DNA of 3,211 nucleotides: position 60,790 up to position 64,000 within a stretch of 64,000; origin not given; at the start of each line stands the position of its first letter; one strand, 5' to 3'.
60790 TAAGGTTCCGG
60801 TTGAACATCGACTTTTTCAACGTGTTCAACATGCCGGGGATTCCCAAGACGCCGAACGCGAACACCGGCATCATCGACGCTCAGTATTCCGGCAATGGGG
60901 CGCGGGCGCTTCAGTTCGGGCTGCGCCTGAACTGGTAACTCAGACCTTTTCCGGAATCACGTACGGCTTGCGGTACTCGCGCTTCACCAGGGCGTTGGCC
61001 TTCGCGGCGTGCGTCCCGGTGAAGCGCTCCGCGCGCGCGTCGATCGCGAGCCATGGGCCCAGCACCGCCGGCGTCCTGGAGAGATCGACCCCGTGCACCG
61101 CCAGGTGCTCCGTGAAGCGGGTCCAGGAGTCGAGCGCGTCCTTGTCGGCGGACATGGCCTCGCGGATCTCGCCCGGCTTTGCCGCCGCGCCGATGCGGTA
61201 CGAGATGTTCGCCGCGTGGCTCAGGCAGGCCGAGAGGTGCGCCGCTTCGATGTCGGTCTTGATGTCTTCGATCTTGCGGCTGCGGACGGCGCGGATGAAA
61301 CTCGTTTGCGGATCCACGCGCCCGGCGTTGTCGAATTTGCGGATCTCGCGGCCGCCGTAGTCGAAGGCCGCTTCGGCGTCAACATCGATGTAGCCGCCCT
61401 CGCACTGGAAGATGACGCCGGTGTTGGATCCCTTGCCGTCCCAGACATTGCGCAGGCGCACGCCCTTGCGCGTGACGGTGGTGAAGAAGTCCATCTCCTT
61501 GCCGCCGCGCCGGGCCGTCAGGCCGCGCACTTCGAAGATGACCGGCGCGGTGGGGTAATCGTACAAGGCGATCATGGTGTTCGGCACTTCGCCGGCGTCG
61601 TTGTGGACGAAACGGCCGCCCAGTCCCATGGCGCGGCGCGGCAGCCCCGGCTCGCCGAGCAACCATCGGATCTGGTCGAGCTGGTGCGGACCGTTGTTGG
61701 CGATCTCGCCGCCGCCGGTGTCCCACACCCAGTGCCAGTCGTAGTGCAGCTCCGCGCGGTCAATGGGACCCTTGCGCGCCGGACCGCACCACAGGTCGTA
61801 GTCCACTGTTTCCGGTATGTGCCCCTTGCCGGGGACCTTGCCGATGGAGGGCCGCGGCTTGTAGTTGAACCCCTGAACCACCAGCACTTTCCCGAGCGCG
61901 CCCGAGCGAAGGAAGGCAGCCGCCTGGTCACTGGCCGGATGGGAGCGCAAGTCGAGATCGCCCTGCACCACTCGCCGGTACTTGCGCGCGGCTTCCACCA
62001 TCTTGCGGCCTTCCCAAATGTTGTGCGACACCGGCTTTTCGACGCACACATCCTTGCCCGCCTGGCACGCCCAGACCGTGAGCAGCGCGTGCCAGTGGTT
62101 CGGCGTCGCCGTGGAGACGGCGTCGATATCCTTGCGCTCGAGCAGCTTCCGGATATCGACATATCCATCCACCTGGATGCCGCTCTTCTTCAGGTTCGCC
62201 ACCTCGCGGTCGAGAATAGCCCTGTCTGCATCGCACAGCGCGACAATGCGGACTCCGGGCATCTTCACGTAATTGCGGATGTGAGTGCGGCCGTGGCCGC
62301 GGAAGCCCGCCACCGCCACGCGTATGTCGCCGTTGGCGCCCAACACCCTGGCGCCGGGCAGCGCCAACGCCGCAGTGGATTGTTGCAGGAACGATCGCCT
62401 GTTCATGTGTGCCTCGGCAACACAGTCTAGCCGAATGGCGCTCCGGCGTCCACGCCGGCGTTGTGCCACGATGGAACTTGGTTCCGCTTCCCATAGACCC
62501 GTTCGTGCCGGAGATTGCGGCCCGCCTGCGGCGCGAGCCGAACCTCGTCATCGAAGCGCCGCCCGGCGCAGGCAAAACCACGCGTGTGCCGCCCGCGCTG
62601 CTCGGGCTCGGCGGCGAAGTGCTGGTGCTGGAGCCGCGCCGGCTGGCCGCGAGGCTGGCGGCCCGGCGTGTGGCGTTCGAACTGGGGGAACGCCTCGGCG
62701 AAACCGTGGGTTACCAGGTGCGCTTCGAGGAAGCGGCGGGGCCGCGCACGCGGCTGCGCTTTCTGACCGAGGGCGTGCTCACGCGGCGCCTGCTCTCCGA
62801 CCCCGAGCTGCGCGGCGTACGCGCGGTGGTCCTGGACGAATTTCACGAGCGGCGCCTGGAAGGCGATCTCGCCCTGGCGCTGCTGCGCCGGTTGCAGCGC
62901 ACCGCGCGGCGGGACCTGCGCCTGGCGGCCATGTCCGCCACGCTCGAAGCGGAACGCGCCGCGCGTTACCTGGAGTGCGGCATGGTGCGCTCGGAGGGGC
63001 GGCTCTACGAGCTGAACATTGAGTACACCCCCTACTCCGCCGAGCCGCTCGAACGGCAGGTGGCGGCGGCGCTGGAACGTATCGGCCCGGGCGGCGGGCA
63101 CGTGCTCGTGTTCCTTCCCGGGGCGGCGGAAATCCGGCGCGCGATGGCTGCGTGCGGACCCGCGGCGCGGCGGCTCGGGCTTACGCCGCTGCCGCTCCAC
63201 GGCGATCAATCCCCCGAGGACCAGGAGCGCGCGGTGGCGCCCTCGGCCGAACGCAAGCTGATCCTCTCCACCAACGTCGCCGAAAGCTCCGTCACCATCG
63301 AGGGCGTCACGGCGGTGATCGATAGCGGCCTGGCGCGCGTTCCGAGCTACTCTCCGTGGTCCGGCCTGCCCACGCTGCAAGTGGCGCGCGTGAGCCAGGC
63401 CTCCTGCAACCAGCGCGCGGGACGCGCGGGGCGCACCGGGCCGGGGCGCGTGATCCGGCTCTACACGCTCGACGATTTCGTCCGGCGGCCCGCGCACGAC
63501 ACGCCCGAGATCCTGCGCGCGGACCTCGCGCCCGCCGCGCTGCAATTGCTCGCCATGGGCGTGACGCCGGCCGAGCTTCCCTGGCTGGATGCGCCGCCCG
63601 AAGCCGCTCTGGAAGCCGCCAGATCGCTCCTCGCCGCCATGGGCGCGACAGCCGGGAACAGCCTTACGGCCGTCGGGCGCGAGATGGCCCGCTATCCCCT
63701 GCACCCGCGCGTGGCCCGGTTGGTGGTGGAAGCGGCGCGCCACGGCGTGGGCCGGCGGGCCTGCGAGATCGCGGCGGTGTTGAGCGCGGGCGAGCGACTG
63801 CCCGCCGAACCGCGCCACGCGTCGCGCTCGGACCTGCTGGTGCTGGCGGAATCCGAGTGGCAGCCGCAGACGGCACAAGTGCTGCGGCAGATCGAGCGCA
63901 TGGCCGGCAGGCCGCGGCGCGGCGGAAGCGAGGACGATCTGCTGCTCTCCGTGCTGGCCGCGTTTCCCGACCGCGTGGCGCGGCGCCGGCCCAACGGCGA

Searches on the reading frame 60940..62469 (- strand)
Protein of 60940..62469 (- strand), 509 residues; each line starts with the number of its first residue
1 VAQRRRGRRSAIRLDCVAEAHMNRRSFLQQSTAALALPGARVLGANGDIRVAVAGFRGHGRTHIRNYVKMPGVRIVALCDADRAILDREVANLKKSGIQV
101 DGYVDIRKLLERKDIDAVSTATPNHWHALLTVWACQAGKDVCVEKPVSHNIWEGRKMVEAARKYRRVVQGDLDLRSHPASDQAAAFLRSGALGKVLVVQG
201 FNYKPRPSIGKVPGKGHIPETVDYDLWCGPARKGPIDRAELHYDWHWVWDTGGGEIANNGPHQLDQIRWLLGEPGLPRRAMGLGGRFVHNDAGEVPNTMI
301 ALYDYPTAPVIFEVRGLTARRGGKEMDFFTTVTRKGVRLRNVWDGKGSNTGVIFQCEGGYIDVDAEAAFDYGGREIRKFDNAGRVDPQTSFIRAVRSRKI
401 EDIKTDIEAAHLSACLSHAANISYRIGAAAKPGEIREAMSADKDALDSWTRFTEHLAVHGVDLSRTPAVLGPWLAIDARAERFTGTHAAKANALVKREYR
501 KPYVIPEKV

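Call 62: search_protein_families(library=pfam, proteins=[window:60940-62469:-], max_evalue=0.00001)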
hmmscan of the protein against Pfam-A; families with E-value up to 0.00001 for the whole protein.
window:60940-62469:- (509 aa): 3 families
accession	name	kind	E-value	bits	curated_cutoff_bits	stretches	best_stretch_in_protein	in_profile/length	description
PF01408.29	GFO_IDH_MocA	-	1.3e-17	65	24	1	49-169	1-117/120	Oxidoreductase family, NAD-binding Rossmann fold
PF19051.5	GFO_IDH_MocA_C2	-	7.4e-11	42.5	23.3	1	198-273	28-103/254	Oxidoreductase family, C-terminal alpha/beta domain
PF22725.1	GFO_IDH_MocA_C3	-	2.3e-10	41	27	1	242-318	32-106/124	GFO/IDH/MocA C-terminal domain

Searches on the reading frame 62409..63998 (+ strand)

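Call 62: search_protein_families(library=pfam, proteins=[window:62409-63998:+], max_evalue=0.00001)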
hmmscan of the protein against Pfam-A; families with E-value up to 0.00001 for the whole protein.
window:62409-63998:+ (530 aa): 2 families
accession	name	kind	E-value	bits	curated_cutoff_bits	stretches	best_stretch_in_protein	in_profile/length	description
PF00271.37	Helicase_C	-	8.8e-11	42.5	23.5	1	229-344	15-110/110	Helicase conserved C-terminal domain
PF00270.35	DEAD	-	1.8e-07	31.5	26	1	41-182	12-162/167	DEAD/DEAH box helicase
